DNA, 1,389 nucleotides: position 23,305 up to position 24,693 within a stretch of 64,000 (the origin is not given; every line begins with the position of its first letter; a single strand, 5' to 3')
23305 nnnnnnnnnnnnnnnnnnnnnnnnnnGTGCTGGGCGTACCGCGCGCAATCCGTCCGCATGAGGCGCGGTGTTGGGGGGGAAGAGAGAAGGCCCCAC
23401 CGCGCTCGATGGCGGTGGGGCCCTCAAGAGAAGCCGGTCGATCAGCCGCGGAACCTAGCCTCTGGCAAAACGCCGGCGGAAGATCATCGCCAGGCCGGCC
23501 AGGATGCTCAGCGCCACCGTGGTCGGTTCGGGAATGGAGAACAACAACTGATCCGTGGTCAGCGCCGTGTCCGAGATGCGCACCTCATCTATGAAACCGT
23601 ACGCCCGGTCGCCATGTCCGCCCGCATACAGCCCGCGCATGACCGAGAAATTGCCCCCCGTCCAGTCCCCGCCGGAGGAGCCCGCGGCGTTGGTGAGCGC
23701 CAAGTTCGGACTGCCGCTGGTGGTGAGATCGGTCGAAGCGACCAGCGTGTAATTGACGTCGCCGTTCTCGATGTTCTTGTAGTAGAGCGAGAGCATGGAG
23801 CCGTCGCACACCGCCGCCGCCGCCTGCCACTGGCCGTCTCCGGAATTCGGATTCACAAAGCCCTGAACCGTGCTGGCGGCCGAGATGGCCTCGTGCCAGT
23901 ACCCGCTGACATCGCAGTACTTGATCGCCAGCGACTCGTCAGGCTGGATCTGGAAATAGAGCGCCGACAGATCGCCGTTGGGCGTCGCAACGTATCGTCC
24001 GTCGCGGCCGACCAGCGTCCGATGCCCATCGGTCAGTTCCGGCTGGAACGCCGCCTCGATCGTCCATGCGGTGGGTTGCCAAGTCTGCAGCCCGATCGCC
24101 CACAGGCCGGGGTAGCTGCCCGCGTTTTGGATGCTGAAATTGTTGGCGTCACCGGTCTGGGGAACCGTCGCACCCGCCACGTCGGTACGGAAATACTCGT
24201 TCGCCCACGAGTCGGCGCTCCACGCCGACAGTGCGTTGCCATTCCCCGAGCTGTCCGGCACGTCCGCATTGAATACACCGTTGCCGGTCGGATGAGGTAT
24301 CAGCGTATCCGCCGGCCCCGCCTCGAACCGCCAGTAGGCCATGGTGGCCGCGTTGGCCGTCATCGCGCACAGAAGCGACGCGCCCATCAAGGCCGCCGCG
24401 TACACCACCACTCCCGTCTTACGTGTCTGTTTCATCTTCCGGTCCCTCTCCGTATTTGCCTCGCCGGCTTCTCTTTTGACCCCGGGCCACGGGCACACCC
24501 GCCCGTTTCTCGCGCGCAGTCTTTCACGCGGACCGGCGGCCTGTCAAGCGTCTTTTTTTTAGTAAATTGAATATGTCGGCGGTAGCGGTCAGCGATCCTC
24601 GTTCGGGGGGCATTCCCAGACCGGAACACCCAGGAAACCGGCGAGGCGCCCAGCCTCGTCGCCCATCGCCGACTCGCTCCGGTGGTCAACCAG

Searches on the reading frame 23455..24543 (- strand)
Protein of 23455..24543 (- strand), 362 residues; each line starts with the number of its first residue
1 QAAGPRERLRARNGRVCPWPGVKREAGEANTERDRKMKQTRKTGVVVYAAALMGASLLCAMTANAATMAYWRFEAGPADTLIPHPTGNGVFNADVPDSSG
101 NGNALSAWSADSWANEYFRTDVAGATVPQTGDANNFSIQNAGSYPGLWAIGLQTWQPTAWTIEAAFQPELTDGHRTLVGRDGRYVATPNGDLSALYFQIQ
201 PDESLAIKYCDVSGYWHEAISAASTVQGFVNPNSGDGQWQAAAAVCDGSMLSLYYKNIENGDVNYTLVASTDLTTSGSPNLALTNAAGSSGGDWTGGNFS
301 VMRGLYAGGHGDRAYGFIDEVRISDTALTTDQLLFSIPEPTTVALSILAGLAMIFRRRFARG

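Call 43: search_protein_families(library=pfam, proteins=[window:23455-24543:-], max_evalue=0.001)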
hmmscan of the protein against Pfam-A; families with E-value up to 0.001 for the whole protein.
window:23455-24543:- (362 aa): 1 family
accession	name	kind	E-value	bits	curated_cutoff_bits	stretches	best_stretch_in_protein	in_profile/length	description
PF13385.13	Laminin_G_3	-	2.9e-05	24.7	27.6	1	153-332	12-149/151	Concanavalin A-like lectin/glucanases superfamily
